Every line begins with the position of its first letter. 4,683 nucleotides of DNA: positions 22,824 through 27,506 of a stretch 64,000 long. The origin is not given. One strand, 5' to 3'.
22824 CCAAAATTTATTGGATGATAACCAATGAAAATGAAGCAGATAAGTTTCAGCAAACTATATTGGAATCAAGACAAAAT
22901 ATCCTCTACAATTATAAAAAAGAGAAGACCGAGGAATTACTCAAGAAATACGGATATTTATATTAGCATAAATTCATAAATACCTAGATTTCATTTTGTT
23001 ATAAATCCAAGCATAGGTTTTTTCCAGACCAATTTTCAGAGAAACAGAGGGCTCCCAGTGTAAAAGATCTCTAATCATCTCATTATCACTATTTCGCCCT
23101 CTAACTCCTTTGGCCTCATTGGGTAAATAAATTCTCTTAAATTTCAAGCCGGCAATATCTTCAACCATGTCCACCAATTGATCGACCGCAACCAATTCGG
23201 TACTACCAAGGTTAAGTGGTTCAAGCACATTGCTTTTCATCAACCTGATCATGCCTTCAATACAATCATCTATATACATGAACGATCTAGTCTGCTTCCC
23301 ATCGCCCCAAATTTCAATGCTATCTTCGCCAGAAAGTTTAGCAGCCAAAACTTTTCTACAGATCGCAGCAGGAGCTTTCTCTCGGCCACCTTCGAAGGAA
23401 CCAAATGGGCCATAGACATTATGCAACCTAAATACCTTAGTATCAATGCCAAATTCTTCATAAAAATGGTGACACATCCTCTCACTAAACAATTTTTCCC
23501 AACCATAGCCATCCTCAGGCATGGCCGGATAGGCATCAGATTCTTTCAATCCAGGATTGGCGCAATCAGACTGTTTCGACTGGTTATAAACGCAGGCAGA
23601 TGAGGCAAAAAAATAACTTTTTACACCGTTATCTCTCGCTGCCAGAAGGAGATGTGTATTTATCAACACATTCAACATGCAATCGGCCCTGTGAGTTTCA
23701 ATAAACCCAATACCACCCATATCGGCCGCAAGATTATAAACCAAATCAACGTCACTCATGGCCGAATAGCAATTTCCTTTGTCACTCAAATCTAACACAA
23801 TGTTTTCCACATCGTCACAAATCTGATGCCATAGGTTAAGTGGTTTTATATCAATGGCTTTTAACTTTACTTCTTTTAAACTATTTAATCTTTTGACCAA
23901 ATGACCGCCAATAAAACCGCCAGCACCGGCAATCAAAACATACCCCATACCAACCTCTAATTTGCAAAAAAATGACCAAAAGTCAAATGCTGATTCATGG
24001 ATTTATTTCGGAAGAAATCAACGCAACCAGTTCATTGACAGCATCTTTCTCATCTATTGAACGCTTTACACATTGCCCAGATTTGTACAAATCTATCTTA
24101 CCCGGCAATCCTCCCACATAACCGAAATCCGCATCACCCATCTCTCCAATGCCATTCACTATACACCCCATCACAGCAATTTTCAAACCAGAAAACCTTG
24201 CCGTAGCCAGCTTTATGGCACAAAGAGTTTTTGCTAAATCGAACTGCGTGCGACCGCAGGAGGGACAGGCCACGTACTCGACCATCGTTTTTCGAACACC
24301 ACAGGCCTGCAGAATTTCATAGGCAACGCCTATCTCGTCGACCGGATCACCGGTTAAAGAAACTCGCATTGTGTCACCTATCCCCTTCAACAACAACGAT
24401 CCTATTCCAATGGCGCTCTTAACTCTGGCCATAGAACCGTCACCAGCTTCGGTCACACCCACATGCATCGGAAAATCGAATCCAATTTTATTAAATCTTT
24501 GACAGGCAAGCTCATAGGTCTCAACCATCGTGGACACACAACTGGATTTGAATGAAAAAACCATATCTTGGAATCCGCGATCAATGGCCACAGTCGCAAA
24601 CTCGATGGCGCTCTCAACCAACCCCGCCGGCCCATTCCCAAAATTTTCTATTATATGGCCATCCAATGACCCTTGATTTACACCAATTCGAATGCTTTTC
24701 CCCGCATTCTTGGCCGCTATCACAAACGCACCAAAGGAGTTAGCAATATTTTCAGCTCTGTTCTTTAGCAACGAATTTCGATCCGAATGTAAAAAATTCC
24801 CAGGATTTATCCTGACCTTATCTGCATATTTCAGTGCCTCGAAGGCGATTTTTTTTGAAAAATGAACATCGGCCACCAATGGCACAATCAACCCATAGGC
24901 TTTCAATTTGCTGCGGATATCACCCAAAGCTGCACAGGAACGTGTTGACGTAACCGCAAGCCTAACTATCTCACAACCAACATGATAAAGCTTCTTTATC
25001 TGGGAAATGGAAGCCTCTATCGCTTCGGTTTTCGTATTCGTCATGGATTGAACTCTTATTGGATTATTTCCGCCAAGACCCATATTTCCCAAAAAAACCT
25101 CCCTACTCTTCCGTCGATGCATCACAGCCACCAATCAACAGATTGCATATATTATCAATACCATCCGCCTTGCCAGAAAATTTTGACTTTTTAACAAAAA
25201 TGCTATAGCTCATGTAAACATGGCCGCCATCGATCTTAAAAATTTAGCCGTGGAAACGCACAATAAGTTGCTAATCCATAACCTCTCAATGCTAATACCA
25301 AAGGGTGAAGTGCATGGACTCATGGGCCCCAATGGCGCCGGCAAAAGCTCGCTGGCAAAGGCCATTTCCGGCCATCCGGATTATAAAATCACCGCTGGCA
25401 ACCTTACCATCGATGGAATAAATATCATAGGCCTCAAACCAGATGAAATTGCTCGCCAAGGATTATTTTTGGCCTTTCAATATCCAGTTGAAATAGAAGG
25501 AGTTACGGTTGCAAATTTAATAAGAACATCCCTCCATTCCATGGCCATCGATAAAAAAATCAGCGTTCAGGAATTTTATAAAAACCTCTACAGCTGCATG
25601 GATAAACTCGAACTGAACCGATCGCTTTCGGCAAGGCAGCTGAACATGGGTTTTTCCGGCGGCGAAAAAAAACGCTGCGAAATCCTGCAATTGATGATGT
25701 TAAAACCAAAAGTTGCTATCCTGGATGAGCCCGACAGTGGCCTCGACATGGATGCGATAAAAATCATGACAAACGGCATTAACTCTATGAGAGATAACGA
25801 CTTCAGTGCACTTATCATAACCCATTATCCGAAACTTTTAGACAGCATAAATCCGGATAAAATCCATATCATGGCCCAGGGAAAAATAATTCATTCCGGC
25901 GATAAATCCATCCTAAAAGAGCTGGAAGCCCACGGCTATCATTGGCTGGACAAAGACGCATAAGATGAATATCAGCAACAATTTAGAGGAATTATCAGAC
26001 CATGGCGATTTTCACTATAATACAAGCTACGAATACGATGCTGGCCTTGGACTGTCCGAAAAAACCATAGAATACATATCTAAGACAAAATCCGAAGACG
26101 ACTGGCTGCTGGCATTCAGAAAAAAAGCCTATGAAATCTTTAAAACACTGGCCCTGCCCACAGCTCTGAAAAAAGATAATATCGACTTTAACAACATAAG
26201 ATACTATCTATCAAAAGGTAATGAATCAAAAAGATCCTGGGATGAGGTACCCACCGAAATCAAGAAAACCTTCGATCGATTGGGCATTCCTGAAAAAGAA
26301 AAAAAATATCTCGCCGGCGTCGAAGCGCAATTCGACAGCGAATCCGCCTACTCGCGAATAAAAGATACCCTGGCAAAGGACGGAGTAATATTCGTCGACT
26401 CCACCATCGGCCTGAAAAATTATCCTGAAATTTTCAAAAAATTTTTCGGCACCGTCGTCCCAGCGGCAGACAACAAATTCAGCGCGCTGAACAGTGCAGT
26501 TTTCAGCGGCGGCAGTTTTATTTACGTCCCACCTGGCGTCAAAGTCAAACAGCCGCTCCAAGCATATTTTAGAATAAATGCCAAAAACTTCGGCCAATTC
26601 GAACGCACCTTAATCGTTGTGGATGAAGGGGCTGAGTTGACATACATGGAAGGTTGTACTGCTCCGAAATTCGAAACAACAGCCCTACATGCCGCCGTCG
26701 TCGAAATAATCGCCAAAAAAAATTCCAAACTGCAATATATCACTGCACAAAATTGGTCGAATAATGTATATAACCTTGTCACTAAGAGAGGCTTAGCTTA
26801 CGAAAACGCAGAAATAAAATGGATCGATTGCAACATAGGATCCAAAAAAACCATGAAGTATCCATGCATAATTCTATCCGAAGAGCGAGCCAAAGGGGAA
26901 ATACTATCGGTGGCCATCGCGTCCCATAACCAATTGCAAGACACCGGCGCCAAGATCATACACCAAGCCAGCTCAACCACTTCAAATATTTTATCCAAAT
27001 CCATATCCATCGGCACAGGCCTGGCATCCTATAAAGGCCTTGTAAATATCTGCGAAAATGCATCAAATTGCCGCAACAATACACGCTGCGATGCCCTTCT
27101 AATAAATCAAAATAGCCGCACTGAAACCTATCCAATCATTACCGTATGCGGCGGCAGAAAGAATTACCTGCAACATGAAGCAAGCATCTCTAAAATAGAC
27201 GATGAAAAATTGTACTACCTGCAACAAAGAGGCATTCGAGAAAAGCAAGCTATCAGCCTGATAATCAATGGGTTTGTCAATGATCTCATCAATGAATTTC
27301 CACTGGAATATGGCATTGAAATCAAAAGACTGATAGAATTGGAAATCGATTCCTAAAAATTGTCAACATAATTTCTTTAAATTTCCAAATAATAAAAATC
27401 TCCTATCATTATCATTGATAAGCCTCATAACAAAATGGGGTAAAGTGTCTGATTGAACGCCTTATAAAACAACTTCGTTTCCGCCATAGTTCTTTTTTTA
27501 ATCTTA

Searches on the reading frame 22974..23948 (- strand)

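Call 20: search_protein_families(library=pfam, proteins=[window:22974-23948:-], max_evalue=0.001)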
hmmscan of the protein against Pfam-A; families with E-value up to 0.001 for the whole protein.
window:22974-23948:- (324 aa): 6 families
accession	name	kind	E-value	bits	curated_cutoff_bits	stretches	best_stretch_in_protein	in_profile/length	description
PF01370.27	Epimerase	-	3.9e-42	144.8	20.9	1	4-239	1-227/240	NAD dependent epimerase/dehydratase family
PF16363.11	GDP_Man_Dehyd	-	1.3e-23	84.4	27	1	5-309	1-330/332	GDP-mannose 4,6 dehydratase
PF01073.25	3Beta_HSD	-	4.5e-11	42.7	22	1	5-161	1-159/280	3-beta hydroxysteroid dehydrogenase/isomerase family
PF07993.18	NAD_binding_4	-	3.1e-07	30.3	20.1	1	43-188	66-215/258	Male sterility protein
PF13460.12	NAD_binding_10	-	4.6e-06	27.1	27.2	1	8-126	1-107/184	NAD(P)H-binding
PF02719.21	Polysacc_synt_2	-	0.00011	21.9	20.2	1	4-116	1-127/293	Polysaccharide biosynthesis protein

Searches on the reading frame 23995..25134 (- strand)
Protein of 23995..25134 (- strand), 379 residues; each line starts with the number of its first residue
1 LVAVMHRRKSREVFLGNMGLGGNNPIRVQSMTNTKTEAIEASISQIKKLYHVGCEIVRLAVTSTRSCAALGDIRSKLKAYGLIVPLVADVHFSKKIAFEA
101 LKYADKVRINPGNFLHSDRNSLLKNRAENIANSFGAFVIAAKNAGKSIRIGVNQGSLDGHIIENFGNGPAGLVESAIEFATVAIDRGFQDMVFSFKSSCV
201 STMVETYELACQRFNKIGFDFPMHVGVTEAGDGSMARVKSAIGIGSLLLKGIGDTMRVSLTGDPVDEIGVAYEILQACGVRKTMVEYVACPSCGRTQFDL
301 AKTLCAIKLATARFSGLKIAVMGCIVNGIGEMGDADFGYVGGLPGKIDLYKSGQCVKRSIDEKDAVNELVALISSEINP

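Call 21: search_protein_families(library=pfam, proteins=[window:23995-25134:-], max_evalue=0.001)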
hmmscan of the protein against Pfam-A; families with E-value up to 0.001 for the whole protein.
window:23995-25134:- (379 aa): 1 family
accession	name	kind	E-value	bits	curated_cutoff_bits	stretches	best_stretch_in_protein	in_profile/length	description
PF04551.19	GcpE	-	4.9e-118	394.5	32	1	11-374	2-342/343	GcpE protein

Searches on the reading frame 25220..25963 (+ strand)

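Call 21: search_protein_families(library=pfam, proteins=[window:25220-25963:+], max_evalue=0.001)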
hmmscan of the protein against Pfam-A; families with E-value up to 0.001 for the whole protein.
window:25220-25963:+ (247 aa): 3 families
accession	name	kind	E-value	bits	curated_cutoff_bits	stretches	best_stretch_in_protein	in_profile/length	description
PF00005.33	ABC_tran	-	1.6e-23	84.2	25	1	20-172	2-136/137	ABC transporter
PF02463.25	SMC_N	-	3.4e-07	30.3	40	0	29-49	24-44/220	RecF/RecN/SMC N terminal domain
PF13304.12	AAA_21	-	6e-06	27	27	0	32-50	2-20/304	AAA domain, putative AbiEii toxin, Type IV TA system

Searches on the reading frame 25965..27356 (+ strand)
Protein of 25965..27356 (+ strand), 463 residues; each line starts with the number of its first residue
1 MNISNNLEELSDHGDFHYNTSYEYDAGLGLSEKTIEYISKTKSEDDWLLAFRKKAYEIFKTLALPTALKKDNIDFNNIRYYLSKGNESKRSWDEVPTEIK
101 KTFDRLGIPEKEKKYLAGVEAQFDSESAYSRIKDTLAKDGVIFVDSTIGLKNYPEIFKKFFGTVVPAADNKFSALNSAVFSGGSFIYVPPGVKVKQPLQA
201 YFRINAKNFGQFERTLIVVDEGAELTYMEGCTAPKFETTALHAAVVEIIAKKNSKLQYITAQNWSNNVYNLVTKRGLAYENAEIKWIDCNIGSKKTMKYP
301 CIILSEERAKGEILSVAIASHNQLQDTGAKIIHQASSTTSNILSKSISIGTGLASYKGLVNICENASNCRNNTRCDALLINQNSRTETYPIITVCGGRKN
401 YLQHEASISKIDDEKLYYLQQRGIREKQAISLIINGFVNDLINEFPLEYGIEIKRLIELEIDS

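Call 21: search_protein_families(library=pfam, proteins=[window:25965-27356:+], max_evalue=0.001)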
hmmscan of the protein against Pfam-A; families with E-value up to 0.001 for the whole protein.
window:25965-27356:+ (463 aa): 2 families
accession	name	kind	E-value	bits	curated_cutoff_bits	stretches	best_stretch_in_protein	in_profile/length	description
PF01458.23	SUFBD_core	-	1.5e-73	247.5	27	1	202-437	1-232/232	SUF system FeS cluster assembly, SufBD core domain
PF19295.5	SufBD_N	-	5.8e-12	46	23.5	1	45-199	23-171/172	SufBD protein N-terminal region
